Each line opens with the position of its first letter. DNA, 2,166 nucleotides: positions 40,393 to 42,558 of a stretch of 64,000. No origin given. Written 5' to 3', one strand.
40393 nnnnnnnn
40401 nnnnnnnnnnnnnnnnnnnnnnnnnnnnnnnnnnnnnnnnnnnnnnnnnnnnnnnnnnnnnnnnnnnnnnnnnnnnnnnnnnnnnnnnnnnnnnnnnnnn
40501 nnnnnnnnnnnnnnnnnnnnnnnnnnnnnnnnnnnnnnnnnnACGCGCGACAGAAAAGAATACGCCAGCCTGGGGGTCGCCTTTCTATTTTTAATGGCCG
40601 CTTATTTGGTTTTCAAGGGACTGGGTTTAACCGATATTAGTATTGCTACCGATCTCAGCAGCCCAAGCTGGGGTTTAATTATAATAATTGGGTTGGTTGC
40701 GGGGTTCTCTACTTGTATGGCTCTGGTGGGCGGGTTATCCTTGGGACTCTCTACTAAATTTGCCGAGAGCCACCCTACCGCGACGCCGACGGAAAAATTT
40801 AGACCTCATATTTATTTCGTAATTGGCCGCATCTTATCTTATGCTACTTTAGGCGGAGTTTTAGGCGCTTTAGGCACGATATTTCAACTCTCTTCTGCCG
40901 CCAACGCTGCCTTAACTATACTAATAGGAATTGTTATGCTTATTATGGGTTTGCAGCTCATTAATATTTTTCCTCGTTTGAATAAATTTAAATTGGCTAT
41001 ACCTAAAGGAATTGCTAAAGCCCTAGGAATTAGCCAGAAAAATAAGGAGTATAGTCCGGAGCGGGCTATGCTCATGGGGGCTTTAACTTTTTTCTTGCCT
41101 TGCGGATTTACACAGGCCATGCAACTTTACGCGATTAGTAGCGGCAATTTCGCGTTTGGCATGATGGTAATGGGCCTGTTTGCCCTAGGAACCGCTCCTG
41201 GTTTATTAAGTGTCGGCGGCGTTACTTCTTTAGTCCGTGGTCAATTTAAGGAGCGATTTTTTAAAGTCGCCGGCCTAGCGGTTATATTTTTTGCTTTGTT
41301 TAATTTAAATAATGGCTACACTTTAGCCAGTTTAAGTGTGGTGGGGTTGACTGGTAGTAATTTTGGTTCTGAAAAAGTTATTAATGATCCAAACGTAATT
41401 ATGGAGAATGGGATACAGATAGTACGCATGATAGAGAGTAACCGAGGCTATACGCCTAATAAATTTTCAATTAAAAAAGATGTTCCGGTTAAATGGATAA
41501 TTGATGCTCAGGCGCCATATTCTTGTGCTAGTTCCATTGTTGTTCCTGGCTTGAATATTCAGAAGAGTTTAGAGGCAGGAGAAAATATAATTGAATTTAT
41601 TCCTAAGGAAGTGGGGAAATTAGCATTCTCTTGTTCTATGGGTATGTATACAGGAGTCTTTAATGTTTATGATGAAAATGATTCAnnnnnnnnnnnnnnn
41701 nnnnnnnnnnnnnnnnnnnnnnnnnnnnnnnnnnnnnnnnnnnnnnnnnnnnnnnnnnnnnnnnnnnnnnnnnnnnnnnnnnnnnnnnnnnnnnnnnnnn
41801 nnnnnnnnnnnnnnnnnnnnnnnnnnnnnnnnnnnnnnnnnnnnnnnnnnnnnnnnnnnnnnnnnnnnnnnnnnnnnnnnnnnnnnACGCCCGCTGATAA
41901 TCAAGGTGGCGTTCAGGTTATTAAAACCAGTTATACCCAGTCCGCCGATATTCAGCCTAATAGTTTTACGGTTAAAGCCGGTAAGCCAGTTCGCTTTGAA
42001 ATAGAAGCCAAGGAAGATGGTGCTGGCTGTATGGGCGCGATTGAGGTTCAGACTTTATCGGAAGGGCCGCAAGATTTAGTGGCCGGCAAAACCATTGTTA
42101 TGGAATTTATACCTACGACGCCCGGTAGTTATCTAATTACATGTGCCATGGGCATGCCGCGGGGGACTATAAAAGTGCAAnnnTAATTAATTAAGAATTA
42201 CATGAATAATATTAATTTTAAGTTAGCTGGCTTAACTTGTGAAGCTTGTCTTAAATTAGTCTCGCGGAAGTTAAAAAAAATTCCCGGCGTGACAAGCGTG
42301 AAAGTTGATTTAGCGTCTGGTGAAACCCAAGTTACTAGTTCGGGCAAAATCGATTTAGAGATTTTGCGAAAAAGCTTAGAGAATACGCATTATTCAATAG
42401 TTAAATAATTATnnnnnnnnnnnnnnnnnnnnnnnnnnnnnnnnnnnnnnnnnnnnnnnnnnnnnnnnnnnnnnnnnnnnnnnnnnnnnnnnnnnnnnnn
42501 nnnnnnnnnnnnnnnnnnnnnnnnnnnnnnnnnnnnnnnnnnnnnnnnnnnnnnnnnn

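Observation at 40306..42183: Composite membrane protein: HMA + DsbD_2/CcdA-like Cys-containing TM core + two cupredoxin-like domains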

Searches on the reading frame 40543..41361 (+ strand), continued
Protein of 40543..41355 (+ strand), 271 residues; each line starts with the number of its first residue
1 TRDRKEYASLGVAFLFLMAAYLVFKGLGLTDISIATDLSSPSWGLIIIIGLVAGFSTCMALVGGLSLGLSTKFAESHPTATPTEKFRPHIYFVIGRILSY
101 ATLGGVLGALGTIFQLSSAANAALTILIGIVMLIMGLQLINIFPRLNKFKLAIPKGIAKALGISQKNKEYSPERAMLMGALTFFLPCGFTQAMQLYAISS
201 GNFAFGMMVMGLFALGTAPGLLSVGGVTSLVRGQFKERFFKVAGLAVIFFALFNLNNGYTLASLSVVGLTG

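Call 89: search_protein_families(library=pfam, proteins=[L089:4959-6059:+, L089:6056-6313:+, L090:4794-6074:+, L090:6094-6315:+, L091:4986-6047:+, L091:6096-6317:+, L089:4435-4845:+], max_evalue=0.01)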
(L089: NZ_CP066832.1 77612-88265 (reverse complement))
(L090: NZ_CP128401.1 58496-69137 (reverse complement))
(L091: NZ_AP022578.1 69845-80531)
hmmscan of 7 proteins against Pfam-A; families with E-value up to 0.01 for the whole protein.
L089:4959-6059:+ (366 aa): 2 families
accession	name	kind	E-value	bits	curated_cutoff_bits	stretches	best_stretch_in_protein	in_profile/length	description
PF13386.12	DsbD_2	-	3.1e-24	86.4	24.9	1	17-226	7-198/199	Cytochrome C biogenesis protein transmembrane region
PF13473.12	Cupredoxin_1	-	1e-09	38.8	27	1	273-356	16-99/104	Cupredoxin-like domain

L089:6056-6313:+ (85 aa): 1 family
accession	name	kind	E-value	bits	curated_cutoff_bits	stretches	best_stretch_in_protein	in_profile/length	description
PF00403.32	HMA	-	1.5e-13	51.3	24.8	1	18-80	1-62/62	Heavy-metal-associated domain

L090:4794-6074:+ (426 aa): 2 families
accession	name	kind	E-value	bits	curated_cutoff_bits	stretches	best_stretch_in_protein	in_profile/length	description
PF13386.12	DsbD_2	-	6.7e-28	98.4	24.9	1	86-292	2-198/199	Cytochrome C biogenesis protein transmembrane region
PF13473.12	Cupredoxin_1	-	3.5e-15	56.4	27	1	335-425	15-104/104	Cupredoxin-like domain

L090:6094-6315:+ (73 aa): 2 families
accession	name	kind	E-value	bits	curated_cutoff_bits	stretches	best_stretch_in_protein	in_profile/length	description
PF00403.32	HMA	-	1.2e-15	58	24.8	1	6-66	2-62/62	Heavy-metal-associated domain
PF07489.16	Tir_receptor_C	-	0.0094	16.4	25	0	40-69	5-34/221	Translocated intimin receptor (Tir) C-terminus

L091:4986-6047:+ (353 aa): 2 families
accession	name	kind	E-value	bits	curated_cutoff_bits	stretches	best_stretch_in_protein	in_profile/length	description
PF13386.12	DsbD_2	-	7.6e-26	91.7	24.9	1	6-224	2-198/199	Cytochrome C biogenesis protein transmembrane region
PF13473.12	Cupredoxin_1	-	9e-10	39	27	1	264-352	17-104/104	Cupredoxin-like domain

L091:6096-6317:+ (73 aa): 2 families
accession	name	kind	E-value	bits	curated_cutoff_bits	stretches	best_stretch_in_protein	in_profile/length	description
PF00403.32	HMA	-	7.2e-15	55.6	24.8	1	6-67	1-62/62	Heavy-metal-associated domain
PF19803.4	DUF6286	-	0.0019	19.1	35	1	11-63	34-86/108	Family of unknown function (DUF6286)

L089:4435-4845:+ (136 aa): 1 family
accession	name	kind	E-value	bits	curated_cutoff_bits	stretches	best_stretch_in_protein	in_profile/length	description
PF19650.4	DUF6153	-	0.0089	17.3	27.7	0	16-136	7-116/116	Family of unknown function (DUF6153)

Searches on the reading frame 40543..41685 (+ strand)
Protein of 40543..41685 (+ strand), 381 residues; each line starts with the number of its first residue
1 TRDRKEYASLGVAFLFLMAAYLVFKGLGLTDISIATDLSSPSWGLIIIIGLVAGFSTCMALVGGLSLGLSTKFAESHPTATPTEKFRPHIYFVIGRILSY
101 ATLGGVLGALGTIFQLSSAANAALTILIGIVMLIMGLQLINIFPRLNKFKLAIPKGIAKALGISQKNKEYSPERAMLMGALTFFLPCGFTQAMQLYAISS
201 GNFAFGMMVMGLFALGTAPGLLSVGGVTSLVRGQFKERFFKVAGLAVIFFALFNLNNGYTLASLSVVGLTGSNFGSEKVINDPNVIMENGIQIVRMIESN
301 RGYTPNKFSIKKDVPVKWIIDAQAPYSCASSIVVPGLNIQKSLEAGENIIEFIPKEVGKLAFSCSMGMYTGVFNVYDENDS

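Call 27: search_protein_representatives(protein=window:40543-41685:+)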
Query: 381 residues. Proteins with E-value up to 0.001 (for the whole library): 5564; up to 1e-10: 2143; up to 1e-30: 900. The best 150 are listed.
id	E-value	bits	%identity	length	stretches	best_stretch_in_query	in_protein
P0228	3.1e-142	490.2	52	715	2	2-378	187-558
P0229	4.9e-138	476.4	60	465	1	2-379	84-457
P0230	1.7e-132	458.2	51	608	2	2-380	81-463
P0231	1.9e-128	444.9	49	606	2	5-379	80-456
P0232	4.3e-123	427.3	54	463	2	59-379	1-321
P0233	8.8e-115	399.9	51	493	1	2-379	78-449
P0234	1.9e-114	398.8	47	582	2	2-381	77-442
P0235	1.5e-111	389.3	45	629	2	2-377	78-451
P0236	3.8e-111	388.0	45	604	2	6-376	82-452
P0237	2.1e-109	382.2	44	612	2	4-376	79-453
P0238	7.8e-107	373.8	48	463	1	2-376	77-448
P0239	1.8e-102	359.5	48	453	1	4-377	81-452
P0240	9.1e-102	357.1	48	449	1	1-375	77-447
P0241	3.0e-100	352.1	48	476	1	7-379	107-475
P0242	5.6e-100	351.2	46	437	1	2-375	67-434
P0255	2.2e-88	313.1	51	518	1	4-341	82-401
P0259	7.2e-86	304.8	42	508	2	40-378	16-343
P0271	5.5e-81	288.8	45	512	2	3-270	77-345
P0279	1.0e-77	278.0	41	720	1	5-370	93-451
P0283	1.1e-76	274.6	42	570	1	9-370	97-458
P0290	2.8e-75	270.0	41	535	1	3-379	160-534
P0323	4.8e-67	242.9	35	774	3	20-375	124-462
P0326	1.7e-66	241.1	38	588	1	4-373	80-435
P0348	1.7e-62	227.9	37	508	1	11-377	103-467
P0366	2.5e-60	220.8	40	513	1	10-379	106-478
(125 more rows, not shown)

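Call 35: search_protein_families(library=pfam, proteins=[P0279, P0283, P0326, P0255, P0271, P0366, P0348, P0259, P0323, P0290], max_evalue=0.001)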
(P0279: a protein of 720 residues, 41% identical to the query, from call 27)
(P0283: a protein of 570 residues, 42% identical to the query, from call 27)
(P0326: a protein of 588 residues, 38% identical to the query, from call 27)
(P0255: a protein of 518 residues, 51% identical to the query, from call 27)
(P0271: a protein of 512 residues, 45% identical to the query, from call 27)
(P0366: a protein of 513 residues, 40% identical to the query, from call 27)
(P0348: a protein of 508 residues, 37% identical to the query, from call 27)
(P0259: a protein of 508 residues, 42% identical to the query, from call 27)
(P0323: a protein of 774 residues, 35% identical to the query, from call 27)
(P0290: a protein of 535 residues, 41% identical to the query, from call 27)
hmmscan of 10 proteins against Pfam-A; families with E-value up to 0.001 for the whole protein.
P0279 (720 aa): 7 families
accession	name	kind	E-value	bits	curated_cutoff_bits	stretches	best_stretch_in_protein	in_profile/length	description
PF13386.12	DsbD_2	-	3.7e-37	128.6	24.9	1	133-337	2-198/199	Cytochrome C biogenesis protein transmembrane region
PF01323.26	DSBA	-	1.1e-24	87.7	25.6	1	553-699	2-190/191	DSBA-like thioredoxin domain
PF13462.12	Thioredoxin_4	-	8.1e-19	68.8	23.2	1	539-701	3-165/165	Thioredoxin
PF18312.6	ScsC_N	-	7.3e-09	35.6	25.8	1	486-519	1-34/34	Copper resistance protein ScsC N-terminal domain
PF00403.32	HMA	-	1.2e-08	35.6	24.8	1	15-73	2-61/62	Heavy-metal-associated domain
PF13473.12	Cupredoxin_1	-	6.6e-06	26.5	27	1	370-453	18-100/104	Cupredoxin-like domain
PF13743.12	Thioredoxin_5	-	0.00015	22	27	1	631-681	113-163/186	Thioredoxin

P0283 (570 aa): 4 families
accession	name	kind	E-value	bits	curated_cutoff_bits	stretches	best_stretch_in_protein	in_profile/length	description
PF13386.12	DsbD_2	-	1.6e-35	123.2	24.9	1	132-337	2-198/199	Cytochrome C biogenesis protein transmembrane region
PF00403.32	HMA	-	7.3e-10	39.5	24.8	1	18-78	2-62/62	Heavy-metal-associated domain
PF02683.22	DsbD_TM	-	1.9e-06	27.8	27.1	1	130-313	6-185/219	Cytochrome C biogenesis protein transmembrane domain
PF13473.12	Cupredoxin_1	-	3.1e-06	27.6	27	1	377-465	18-104/104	Cupredoxin-like domain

P0326 (588 aa): 2 families
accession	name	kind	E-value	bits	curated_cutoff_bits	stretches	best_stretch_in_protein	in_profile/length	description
PF13386.12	DsbD_2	-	4.4e-18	66.3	24.9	1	123-324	4-197/199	Cytochrome C biogenesis protein transmembrane region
PF13473.12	Cupredoxin_1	-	1.8e-11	44.4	27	1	352-437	19-104/104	Cupredoxin-like domain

P0255 (518 aa): 2 families
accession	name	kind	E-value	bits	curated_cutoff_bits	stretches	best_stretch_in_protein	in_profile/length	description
PF13386.12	DsbD_2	-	1.7e-29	103.6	24.9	1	124-324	3-198/199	Cytochrome C biogenesis protein transmembrane region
PF00403.32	HMA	-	1.6e-13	51.2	24.8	1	9-69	1-62/62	Heavy-metal-associated domain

P0271 (512 aa): 3 families
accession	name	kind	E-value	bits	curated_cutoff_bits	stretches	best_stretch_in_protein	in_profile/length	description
PF13386.12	DsbD_2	-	4.3e-32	112.1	24.9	1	120-328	2-199/199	Cytochrome C biogenesis protein transmembrane region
PF00403.32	HMA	-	4e-10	40.4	24.8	1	5-65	1-62/62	Heavy-metal-associated domain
PF13473.12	Cupredoxin_1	-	8.1e-08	32.7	27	1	427-509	24-102/104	Cupredoxin-like domain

P0366 (513 aa): 3 families
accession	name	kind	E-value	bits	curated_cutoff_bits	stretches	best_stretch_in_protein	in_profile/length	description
PF13386.12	DsbD_2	-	3e-31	109.3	24.9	1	139-344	2-197/199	Cytochrome C biogenesis protein transmembrane region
PF13473.12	Cupredoxin_1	-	4e-11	43.3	27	1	385-474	18-104/104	Cupredoxin-like domain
PF00403.32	HMA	-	2.3e-10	41.2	24.8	1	13-73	2-61/62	Heavy-metal-associated domain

P0348 (508 aa): 4 families
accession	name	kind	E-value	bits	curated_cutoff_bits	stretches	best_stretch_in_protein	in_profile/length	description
PF13386.12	DsbD_2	-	3.6e-28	99.3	24.9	1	138-343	1-198/199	Cytochrome C biogenesis protein transmembrane region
PF00403.32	HMA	-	1.2e-10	42.1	24.8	1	25-81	4-61/62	Heavy-metal-associated domain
PF13473.12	Cupredoxin_1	-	5.8e-08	33.1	27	1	380-462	19-101/104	Cupredoxin-like domain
PF02683.22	DsbD_TM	-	2.6e-07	30.6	27.1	1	136-331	5-197/219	Cytochrome C biogenesis protein transmembrane domain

P0259 (508 aa): 2 families
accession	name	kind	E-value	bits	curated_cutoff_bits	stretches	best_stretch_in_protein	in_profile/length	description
PF13386.12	DsbD_2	-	3.5e-30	105.8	24.9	1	22-225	2-198/199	Cytochrome C biogenesis protein transmembrane region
PF13473.12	Cupredoxin_1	-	1.7e-19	70.2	27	2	251-340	15-104/104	Cupredoxin-like domain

P0323 (774 aa): 4 families
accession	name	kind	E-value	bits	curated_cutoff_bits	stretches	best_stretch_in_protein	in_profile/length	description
PF13386.12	DsbD_2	-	8.2e-48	163.4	24.9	1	149-347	2-198/199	Cytochrome C biogenesis protein transmembrane region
PF00403.32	HMA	-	2.7e-12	47.3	24.8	1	41-100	2-61/62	Heavy-metal-associated domain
PF13473.12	Cupredoxin_1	-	1.1e-11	45.1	27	0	377-456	19-97/104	Cupredoxin-like domain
PF02683.22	DsbD_TM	-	7.3e-06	25.9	27.1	1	186-327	45-190/219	Cytochrome C biogenesis protein transmembrane domain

P0290 (535 aa): 3 families
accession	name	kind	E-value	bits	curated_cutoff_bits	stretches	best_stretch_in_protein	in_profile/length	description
PF13386.12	DsbD_2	-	3.6e-34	118.8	24.9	1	202-408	2-199/199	Cytochrome C biogenesis protein transmembrane region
PF00403.32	HMA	-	6.6e-17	62.1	24.8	1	78-133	1-55/62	Heavy-metal-associated domain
PF13473.12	Cupredoxin_1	-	5.1e-06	26.9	27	1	444-528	18-102/104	Cupredoxin-like domain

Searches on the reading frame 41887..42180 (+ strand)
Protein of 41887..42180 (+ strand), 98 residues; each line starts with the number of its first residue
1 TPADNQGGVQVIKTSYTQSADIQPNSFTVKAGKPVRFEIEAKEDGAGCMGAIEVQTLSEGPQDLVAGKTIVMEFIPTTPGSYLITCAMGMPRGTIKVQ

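Call 75: search_solved_structures(query=window:41887-42180:+, max_evalue=10, show_alignments=2)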
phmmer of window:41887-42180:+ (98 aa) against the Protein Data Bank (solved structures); distinct sequences matched with E-value up to 10: 10.
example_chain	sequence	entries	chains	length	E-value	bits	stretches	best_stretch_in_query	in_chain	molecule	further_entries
2di9_A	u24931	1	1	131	0.072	16.7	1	31-86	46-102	Filamin-B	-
2mry_A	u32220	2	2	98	0.12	16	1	8-96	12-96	Uncharacterized protein | CupA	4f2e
2e9j_A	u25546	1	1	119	0.18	15.4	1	25-89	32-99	Filamin-B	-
4m9p_A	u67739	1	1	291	0.5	14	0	63-89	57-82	Filamin-A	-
2k3t_A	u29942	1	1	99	0.51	14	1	31-91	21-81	Filamin-A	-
2d7o_A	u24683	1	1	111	0.62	13.7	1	31-85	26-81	Filamin-C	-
6ew1_A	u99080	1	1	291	0.9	13.2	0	63-89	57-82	Filamin-A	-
9usa_A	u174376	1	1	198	1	13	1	30-83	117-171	Prostamide/prostaglandin F synthase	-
9us9_A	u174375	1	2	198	1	13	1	30-83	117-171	Prostamide/prostaglandin F synthase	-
2d7m_A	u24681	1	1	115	1.1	12.9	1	25-89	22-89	Filamin-C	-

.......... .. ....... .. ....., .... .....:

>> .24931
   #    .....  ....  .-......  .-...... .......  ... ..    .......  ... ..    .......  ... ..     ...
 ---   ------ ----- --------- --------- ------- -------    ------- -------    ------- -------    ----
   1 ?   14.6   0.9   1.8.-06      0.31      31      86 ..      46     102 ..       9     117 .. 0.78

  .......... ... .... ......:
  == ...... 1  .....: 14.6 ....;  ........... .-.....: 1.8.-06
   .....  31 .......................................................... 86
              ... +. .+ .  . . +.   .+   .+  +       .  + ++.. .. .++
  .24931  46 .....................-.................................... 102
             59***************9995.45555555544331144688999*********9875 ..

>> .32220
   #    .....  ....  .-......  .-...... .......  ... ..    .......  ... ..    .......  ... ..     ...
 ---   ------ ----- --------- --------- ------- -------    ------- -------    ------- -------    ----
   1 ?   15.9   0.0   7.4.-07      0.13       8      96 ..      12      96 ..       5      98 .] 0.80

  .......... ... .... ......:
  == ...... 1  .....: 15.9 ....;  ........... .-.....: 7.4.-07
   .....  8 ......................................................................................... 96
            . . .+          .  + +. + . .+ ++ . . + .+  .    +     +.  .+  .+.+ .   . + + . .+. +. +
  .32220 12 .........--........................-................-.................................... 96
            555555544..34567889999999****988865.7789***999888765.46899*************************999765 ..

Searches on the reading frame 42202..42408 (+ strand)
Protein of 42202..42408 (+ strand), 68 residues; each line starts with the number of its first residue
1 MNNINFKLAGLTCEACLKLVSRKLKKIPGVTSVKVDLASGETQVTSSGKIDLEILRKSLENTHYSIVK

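Call 3: search_protein_families(library=pfam, proteins=[window:42202-42408:+], max_evalue=0.01)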
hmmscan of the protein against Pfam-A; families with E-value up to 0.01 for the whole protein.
window:42202-42408:+ (68 aa): 1 family
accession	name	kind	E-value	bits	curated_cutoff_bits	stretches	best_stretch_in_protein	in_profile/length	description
PF00403.32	HMA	-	8.4e-12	45.8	24.8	1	6-64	2-61/62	Heavy-metal-associated domain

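Call 4: search_protein_families(library=ncbifam, proteins=[window:42202-42408:+], max_evalue=0.01)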
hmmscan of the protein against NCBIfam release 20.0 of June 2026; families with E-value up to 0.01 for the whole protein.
window:42202-42408:+ (68 aa): 14 families
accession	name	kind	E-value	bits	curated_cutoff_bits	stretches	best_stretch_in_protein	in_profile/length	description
NF047957.1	CopZ_AFE_1862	equivalog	1.9e-12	47.4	85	1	5-65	2-60/62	CopZ family metallochaperone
NF033795.1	chaper_CopZ_Bs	exception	4e-10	39.7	91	1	6-66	4-65/66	copper chaperone CopZ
NF033556.1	MerTP_fusion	equivalog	9.9e-09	35.1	180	1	2-66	120-185/186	mercuric transport protein MerTP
NF010311.1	PRK13748.1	subfamily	1.3e-07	30.9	600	1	5-65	2-62/560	mercury(II) reductase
NF033794.2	chaper_CopZ_Eh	exception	3e-07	30.5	95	1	5-45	3-43/68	copper chaperone CopZ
NF041115.1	UxxU_metal_bind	equivalog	1.5e-06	28.3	95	1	2-45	4-47/74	metal-binding (seleno)protein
TIGR00003.1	TIGR00003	subfamily_domain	7.2e-06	26.1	62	1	4-64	2-63/66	copper ion binding protein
TIGR02052.1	MerP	equivalog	1.2e-05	25.8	92.55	1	4-64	25-86/92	mercury resistance system periplasmic binding protein MerP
NF007952.0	PRK10671.1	equivalog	0.00014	20.2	1316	1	5-64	106-163/838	copper-exporting P-type ATPase CopA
NF033781.1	chaper_CopP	exception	0.00027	21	112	1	4-48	2-46/65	copper-binding metallochaperone CopP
NF047536.1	Cu_chaper_CsoZ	equivalog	0.00073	19.9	77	1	7-66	6-65/66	putative copper chaperone CsoZ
NF008262.1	PRK11033.1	equivalog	0.002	16.7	1005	1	4-66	43-104/731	zinc/cadmium/mercury/lead-transporting ATPase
NF033775.1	P_type_ZntA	exception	0.002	16.5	1240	1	4-64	50-109/732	Zn(II)/Cd(II)/Pb(II) translocating P-type ATPase ZntA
NF045683.1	MerT_CopZ_Se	exception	0.0047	16.4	375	1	4-60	164-221/235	MerT/CopZ fusion-like heavy metal transport selenoprotein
